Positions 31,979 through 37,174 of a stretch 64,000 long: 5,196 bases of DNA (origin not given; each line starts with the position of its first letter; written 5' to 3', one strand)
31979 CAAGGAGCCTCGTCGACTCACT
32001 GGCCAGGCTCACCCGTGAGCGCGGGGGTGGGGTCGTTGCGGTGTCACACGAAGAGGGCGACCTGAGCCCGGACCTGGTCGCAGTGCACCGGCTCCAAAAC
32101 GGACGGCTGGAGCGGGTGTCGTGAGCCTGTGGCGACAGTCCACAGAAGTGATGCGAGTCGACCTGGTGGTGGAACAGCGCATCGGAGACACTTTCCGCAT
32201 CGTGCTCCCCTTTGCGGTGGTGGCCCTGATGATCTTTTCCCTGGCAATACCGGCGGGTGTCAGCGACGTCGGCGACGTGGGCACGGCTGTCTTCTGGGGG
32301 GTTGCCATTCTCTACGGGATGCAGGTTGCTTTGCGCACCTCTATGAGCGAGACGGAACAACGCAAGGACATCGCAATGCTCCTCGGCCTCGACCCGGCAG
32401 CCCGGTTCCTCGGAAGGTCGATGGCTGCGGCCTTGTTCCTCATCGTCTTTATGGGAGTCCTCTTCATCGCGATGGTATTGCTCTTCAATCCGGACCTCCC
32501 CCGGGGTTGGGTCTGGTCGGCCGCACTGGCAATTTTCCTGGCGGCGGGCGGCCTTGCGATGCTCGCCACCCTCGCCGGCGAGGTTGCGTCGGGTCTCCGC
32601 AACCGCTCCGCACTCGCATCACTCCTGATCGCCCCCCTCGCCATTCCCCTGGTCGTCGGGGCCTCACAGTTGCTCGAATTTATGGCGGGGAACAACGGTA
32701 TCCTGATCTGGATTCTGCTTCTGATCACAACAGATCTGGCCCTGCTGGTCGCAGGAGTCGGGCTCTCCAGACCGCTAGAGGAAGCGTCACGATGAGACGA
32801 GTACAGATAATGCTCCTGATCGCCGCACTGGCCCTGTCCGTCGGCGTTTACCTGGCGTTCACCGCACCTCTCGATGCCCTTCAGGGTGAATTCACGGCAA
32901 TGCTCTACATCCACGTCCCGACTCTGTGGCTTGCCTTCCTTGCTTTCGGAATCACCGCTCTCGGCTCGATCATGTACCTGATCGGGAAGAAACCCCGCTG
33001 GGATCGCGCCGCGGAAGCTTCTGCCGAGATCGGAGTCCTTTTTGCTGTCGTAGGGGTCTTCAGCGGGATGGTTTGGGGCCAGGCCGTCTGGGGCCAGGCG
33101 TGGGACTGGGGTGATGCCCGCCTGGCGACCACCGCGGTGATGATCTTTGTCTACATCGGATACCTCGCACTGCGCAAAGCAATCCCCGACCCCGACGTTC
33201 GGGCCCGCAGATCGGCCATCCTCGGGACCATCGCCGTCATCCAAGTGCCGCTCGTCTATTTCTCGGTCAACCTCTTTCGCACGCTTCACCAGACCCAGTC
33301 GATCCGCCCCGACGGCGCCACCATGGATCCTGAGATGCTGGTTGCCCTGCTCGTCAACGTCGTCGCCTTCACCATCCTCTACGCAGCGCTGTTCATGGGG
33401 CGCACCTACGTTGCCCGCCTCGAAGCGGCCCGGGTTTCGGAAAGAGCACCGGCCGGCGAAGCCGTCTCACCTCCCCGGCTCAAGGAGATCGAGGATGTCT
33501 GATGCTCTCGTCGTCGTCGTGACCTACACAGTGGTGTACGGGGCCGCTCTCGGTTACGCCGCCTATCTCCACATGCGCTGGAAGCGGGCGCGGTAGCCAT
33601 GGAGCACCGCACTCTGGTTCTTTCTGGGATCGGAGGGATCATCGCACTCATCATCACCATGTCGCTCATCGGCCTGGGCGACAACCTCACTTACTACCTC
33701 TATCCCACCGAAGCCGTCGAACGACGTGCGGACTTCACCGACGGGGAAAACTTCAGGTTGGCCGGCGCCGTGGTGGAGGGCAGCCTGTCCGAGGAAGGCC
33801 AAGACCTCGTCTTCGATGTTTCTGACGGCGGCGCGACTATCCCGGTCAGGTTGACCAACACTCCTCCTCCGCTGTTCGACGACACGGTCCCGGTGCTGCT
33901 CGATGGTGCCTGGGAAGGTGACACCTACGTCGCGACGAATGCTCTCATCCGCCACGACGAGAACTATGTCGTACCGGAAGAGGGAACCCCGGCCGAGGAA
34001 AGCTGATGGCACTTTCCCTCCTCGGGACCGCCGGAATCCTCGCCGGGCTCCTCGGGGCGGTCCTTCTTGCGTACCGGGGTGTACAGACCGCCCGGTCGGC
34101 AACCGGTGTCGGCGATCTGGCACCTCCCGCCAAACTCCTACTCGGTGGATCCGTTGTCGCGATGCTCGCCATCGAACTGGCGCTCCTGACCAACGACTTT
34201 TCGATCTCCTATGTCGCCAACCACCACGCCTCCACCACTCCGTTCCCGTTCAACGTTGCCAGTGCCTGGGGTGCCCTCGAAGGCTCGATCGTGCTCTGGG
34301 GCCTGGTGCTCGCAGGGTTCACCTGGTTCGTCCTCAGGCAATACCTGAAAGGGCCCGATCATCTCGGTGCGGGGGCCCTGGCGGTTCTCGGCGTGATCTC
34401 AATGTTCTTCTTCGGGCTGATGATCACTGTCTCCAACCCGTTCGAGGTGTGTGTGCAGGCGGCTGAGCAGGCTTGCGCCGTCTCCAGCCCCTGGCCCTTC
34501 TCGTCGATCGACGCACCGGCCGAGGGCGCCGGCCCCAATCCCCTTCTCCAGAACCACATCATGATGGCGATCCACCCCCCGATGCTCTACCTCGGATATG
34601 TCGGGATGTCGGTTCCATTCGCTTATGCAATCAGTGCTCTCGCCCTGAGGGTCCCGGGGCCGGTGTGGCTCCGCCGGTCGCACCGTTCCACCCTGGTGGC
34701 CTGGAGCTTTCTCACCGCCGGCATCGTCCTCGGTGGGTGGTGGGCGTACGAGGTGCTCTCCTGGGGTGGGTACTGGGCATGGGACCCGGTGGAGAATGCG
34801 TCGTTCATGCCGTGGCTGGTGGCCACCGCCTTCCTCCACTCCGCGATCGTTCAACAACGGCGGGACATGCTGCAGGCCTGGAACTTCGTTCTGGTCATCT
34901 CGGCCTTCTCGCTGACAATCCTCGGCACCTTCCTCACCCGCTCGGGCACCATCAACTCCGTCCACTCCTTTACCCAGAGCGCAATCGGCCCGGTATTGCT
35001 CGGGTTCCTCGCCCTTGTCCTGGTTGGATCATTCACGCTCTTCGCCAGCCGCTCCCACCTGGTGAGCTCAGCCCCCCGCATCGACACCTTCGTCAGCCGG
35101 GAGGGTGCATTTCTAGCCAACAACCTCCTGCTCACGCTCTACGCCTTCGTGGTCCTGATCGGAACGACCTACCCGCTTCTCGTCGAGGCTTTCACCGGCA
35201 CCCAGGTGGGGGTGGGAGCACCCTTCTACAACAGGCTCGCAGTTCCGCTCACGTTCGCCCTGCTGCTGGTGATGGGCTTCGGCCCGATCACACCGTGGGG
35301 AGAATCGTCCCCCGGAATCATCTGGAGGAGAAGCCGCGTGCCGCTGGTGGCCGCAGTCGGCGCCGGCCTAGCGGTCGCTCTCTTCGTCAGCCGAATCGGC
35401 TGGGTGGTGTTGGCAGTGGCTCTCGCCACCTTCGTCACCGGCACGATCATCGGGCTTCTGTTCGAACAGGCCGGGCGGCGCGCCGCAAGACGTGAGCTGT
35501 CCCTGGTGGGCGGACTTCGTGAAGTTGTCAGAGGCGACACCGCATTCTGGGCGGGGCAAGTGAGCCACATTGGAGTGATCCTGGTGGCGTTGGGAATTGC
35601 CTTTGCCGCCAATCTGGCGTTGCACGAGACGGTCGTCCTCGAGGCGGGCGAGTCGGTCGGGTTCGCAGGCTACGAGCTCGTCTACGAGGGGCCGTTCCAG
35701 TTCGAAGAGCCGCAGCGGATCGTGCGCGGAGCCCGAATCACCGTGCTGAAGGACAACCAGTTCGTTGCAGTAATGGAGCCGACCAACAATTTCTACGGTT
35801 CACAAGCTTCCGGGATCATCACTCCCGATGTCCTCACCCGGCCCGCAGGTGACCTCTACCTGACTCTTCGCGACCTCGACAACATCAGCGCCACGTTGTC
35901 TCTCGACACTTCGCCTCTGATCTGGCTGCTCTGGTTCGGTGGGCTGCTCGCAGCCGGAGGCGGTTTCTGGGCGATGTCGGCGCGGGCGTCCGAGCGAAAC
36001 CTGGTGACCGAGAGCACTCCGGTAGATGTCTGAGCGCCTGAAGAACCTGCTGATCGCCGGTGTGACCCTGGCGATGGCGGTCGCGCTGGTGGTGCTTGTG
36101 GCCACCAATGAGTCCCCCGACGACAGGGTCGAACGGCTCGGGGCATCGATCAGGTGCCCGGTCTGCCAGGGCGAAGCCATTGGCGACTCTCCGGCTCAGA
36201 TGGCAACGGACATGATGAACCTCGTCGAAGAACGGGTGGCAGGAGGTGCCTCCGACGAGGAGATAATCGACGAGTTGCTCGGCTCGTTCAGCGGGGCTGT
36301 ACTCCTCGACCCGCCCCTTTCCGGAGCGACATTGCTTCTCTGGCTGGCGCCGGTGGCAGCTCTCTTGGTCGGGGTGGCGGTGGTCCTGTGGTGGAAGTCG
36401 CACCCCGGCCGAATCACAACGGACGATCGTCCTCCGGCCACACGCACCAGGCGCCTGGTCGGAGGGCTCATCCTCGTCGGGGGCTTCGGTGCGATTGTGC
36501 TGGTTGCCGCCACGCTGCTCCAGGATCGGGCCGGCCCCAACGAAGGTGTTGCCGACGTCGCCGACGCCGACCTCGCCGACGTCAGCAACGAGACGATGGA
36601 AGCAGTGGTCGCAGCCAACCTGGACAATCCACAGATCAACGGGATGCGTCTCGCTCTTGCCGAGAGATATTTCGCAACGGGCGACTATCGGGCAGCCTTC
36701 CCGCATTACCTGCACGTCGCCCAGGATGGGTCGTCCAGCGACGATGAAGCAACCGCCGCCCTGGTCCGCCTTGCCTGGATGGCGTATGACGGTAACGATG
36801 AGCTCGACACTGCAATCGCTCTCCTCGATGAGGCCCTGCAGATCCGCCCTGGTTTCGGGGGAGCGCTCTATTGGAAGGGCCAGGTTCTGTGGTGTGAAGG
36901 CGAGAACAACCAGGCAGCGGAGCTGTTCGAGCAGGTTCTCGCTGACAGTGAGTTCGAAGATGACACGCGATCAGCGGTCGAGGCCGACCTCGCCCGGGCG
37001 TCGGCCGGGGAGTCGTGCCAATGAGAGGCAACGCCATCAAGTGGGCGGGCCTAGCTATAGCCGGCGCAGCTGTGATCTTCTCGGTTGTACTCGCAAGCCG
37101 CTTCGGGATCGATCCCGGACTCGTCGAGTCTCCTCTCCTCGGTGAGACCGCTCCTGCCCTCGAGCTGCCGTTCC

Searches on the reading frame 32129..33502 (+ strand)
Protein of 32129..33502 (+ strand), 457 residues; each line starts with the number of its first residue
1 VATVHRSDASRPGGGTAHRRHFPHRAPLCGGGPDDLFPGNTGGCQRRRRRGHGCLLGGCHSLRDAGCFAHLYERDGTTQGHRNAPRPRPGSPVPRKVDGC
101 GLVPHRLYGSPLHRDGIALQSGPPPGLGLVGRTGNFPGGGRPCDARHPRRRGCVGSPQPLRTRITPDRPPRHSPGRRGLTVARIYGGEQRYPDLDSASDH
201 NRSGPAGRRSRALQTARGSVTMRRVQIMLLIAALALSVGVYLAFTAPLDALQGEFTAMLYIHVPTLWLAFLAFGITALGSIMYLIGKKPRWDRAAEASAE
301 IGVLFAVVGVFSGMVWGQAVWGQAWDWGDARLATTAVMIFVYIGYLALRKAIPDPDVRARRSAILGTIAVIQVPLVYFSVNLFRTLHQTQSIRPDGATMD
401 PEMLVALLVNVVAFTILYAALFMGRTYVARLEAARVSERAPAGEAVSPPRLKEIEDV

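Call 27: search_protein_families(library=pfam, proteins=[window:32129-33502:+], max_evalue=0.001)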
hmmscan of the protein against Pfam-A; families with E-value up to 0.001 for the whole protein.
window:32129-33502:+ (457 aa): 1 family
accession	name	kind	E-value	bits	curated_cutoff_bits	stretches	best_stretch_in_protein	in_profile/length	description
PF01578.25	Cytochrom_C_asm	-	1.4e-26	93.9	29.9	1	226-387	30-212/212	Cytochrome C assembly protein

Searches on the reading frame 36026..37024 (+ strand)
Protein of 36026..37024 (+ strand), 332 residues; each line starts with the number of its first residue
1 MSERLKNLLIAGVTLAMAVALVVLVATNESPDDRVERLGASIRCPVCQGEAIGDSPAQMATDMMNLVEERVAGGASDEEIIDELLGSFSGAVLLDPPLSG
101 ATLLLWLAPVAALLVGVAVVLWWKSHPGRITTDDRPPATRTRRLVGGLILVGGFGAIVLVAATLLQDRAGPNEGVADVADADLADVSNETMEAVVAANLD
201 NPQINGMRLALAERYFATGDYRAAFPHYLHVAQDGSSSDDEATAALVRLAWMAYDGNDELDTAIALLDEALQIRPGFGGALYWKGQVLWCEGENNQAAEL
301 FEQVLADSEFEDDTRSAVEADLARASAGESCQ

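Call 27: search_protein_families(library=pfam, proteins=[window:36026-37024:+], max_evalue=0.001)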
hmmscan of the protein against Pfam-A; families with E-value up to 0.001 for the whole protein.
window:36026-37024:+ (332 aa): 8 families
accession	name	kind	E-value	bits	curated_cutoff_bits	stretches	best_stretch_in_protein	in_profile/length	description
PF03918.19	CcmH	-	1.3e-27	96.3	25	1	16-125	10-119/143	Cytochrome C biogenesis protein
PF07719.23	TPR_2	-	4.9e-06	26.7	27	0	280-306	3-29/34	Tetratricopeptide repeat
PF14559.12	TPR_19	-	8.7e-06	26.4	25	1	259-307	6-54/68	Tetratricopeptide repeat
PF13428.12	TPR_14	-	2.2e-05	25.2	23.5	0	248-286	6-43/44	Tetratricopeptide repeat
PF13424.12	TPR_12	-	7.8e-05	23.2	30.1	0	209-274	7-75/77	Tetratricopeptide repeat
PF00515.34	TPR_1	-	0.00039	20.5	27.8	0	253-277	10-34/34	Tetratricopeptide repeat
PF13181.12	TPR_8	-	0.0005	20.5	25.7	0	245-275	3-32/34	Tetratricopeptide repeat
PF09976.15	TPR_21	-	0.00085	19.6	25.5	0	188-320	59-186/193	Tetratricopeptide repeat-like domain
